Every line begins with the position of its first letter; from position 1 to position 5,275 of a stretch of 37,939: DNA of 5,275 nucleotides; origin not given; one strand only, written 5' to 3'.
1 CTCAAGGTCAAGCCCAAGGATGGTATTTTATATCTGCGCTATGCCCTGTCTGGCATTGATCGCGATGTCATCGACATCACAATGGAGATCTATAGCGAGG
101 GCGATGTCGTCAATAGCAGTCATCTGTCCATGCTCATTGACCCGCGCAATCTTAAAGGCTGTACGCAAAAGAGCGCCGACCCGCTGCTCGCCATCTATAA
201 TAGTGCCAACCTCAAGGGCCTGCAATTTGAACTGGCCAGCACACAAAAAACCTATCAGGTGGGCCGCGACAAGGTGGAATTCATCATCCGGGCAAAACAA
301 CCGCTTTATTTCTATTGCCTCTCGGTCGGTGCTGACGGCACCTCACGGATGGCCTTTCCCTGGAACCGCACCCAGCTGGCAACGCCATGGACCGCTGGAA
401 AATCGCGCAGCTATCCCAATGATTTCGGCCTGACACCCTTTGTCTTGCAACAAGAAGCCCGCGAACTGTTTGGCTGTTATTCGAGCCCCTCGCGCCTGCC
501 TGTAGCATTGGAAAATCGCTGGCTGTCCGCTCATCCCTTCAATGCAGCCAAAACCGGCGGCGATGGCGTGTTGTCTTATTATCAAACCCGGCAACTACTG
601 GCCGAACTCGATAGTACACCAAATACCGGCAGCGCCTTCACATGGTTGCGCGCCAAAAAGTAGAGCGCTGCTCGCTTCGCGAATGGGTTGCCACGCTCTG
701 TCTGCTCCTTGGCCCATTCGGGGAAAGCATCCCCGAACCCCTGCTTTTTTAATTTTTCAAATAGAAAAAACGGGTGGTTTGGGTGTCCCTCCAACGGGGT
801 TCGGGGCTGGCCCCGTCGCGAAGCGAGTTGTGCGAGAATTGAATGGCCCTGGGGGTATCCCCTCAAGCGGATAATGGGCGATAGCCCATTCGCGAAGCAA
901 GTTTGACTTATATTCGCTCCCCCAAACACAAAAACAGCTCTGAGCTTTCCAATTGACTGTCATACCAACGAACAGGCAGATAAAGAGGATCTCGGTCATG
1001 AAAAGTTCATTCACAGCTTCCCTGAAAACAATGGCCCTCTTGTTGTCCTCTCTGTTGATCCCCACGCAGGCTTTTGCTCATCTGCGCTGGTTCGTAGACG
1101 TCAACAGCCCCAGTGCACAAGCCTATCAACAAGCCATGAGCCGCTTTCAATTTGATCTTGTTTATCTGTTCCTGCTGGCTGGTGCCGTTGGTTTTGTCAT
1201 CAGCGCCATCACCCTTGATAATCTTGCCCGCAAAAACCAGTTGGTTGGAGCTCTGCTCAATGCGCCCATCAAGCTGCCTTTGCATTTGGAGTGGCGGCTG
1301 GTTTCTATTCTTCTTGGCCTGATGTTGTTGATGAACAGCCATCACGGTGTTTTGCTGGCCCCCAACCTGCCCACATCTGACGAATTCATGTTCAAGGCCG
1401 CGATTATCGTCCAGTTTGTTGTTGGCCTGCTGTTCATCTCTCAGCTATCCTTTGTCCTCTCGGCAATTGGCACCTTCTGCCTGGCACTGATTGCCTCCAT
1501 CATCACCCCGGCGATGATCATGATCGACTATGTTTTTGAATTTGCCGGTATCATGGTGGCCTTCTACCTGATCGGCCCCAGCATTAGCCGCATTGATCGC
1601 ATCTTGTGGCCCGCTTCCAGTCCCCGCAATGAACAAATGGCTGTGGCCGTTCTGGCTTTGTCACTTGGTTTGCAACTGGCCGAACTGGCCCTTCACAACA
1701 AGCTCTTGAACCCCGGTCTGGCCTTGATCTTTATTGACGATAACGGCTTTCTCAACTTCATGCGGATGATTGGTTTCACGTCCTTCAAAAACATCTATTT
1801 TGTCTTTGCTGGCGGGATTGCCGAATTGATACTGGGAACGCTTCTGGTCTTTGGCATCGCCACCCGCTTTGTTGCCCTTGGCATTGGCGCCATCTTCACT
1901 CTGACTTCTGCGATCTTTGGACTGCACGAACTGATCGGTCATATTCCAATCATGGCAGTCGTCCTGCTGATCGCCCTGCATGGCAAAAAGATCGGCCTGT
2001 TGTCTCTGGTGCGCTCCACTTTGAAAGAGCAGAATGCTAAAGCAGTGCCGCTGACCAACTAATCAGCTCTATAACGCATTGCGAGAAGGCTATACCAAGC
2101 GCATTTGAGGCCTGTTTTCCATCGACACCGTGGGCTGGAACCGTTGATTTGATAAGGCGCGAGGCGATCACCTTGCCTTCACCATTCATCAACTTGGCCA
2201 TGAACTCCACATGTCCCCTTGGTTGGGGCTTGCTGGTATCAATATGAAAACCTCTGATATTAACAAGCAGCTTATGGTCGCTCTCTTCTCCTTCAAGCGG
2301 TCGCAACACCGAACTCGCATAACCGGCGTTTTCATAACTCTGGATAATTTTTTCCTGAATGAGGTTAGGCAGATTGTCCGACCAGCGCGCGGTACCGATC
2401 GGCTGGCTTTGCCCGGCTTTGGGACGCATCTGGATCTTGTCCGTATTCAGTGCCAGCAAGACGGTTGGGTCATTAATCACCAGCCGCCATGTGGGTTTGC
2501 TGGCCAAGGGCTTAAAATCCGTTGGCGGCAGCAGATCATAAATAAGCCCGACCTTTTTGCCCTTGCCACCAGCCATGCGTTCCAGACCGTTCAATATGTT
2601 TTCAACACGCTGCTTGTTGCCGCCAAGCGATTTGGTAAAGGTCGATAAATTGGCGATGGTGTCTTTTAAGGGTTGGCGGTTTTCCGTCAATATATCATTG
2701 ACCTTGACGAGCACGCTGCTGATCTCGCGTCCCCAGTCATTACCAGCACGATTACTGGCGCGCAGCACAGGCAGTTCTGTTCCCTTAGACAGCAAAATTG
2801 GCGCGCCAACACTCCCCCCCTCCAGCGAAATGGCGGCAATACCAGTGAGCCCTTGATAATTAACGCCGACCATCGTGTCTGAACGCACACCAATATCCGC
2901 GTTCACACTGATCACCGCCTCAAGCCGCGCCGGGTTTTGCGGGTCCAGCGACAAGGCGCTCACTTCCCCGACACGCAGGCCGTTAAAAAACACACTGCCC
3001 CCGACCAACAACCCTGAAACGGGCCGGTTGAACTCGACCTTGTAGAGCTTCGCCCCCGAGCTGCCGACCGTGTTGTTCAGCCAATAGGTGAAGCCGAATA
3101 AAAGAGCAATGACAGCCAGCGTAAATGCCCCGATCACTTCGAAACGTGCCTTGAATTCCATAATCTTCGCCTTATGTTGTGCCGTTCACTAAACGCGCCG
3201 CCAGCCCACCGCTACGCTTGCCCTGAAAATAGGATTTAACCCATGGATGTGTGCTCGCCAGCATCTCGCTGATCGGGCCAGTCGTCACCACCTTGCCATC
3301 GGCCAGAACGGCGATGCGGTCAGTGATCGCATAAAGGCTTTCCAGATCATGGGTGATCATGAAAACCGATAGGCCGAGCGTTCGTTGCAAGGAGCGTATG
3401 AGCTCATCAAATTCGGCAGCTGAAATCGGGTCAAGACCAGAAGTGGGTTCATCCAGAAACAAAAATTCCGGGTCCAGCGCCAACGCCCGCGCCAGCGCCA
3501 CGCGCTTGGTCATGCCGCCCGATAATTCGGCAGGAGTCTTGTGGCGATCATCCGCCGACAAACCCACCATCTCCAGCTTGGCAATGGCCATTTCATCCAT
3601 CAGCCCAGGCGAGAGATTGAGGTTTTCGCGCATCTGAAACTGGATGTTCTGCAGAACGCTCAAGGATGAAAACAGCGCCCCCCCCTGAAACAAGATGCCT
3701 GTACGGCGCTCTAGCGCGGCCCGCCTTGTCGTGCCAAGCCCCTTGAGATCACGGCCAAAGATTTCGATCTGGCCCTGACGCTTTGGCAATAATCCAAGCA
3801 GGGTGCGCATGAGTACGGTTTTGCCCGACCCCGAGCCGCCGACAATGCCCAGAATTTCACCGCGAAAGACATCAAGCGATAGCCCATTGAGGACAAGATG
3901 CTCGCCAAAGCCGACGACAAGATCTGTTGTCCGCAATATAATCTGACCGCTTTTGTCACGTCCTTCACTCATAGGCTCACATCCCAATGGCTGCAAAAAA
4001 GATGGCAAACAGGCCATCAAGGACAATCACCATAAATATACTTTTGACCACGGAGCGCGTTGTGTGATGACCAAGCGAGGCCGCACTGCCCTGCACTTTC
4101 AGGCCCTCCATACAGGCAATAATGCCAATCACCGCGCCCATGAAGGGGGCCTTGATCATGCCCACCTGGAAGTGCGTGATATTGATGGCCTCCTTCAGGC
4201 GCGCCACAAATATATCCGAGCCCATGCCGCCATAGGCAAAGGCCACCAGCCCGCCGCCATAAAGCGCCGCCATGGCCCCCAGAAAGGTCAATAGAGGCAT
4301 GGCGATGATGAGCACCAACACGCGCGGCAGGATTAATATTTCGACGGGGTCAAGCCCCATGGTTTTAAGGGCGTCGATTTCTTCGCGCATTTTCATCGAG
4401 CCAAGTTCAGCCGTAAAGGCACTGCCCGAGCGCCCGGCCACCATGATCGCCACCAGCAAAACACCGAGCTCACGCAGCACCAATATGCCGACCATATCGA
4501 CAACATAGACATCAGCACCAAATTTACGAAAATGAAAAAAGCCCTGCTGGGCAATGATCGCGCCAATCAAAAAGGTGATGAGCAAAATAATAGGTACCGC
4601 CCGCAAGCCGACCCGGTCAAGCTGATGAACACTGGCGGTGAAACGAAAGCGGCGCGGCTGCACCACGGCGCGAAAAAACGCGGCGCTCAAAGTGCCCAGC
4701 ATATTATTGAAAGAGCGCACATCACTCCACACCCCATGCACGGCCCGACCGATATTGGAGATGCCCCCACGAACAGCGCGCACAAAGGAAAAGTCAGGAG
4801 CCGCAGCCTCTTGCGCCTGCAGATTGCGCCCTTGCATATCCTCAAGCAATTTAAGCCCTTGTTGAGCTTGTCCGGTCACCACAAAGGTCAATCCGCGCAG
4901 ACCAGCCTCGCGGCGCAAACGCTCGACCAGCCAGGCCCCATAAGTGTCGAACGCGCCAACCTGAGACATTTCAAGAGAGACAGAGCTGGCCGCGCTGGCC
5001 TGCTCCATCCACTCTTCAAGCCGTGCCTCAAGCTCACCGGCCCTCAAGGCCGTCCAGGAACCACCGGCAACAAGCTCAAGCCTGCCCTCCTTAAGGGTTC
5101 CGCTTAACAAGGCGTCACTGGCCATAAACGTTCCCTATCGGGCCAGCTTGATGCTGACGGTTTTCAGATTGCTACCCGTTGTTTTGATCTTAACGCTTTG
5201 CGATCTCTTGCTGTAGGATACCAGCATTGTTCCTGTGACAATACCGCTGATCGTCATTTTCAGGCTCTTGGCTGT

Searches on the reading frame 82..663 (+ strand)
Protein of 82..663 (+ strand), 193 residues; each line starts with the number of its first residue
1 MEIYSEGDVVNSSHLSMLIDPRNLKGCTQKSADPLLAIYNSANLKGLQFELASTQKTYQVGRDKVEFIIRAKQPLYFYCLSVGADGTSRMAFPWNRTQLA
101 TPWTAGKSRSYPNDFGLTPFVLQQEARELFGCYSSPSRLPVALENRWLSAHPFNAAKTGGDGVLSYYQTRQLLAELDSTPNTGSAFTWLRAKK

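Call 30: search_protein_families(library=pfam, proteins=[window:82-663:+], max_evalue=0.001)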
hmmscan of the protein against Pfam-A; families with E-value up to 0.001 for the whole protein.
window:82-663:+ (193 aa): 1 family
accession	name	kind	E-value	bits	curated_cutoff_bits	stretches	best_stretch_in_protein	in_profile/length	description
PF14326.11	DUF4384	-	6.3e-07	29.8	27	1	57-114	1-56/81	Domain of unknown function (DUF4384)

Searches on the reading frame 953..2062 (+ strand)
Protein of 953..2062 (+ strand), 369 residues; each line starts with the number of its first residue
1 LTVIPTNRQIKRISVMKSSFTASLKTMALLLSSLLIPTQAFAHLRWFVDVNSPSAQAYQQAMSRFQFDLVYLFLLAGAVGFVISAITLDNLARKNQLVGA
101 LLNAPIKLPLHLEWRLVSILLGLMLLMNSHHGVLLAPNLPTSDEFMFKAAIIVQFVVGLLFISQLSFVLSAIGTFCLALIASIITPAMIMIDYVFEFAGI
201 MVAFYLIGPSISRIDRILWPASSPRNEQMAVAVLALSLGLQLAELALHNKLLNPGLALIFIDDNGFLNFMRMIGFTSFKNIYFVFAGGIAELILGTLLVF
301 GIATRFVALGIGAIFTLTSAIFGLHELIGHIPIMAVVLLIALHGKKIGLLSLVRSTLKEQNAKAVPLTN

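Call 10: search_protein_families(library=pfam, proteins=[window:953-2062:+], max_evalue=0.001)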
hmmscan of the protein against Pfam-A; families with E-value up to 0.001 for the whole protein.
window:953-2062:+ (369 aa): 1 family
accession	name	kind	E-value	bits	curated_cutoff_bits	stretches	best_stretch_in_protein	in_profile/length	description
PF07681.17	DoxX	-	0.00058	20.9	23.6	1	255-325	17-84/85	DoxX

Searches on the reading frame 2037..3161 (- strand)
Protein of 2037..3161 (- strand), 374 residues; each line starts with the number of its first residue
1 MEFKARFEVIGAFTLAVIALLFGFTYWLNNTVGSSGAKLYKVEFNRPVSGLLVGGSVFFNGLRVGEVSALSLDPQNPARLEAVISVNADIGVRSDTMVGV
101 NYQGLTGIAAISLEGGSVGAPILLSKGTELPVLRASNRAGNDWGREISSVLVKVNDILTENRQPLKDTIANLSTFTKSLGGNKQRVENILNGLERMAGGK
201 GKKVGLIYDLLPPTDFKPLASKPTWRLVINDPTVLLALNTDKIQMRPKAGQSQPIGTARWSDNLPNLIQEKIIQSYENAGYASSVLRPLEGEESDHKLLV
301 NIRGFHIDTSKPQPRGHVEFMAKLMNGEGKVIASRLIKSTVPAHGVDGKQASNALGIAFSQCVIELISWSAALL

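Call 10: search_protein_families(library=pfam, proteins=[window:2037-3161:-], max_evalue=0.001)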
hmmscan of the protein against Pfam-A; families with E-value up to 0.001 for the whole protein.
window:2037-3161:- (374 aa): 2 families
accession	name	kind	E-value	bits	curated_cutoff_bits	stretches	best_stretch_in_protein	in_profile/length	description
PF03886.18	ABC_trans_aux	-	6.4e-15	55.5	26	1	208-361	1-155/161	ABC-type transport auxiliary lipoprotein component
PF02470.25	MlaD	-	9.2e-12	45.5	25.1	1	40-116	5-81/81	MlaD protein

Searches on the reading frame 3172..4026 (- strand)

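Call 10: search_protein_families(library=pfam, proteins=[window:3172-4026:-], max_evalue=0.001)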
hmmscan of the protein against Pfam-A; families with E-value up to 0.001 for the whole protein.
window:3172-4026:- (284 aa): 3 families
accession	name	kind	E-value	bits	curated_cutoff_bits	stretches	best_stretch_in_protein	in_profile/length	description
PF00005.33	ABC_tran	-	2.6e-31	109.5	25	1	46-196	1-137/137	ABC transporter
PF13304.12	AAA_21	-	2.9e-09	37.8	27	1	152-229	221-301/304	AAA domain, putative AbiEii toxin, Type IV TA system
PF13401.12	AAA_22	-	0.00048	20.9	27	0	58-225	7-123/130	AAA domain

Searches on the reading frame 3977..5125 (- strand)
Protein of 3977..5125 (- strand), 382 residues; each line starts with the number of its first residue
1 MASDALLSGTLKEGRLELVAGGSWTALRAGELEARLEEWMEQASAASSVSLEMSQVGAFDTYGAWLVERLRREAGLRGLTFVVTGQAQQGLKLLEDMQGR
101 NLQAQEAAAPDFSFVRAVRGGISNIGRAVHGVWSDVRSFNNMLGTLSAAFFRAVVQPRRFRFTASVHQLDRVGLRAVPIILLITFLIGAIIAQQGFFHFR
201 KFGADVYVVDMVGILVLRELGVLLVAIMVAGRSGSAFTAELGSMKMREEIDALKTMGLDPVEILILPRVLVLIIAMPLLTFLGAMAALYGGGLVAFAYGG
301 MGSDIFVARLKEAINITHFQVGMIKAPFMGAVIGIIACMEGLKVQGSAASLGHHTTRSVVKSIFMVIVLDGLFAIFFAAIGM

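Call 10: search_protein_families(library=pfam, proteins=[window:3977-5125:-], max_evalue=0.001)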
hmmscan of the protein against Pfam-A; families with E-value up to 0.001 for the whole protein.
window:3977-5125:- (382 aa): 3 families
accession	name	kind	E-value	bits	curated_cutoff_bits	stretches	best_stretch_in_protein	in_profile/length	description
PF02405.21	MlaE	-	2.1e-70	237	22.5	1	166-375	2-211/212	Permease MlaE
PF13466.11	STAS_2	-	7.6e-06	26.5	29.2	1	19-94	2-74/80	STAS domain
PF01740.26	STAS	-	0.00019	21.6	22.6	1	25-96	20-90/106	STAS domain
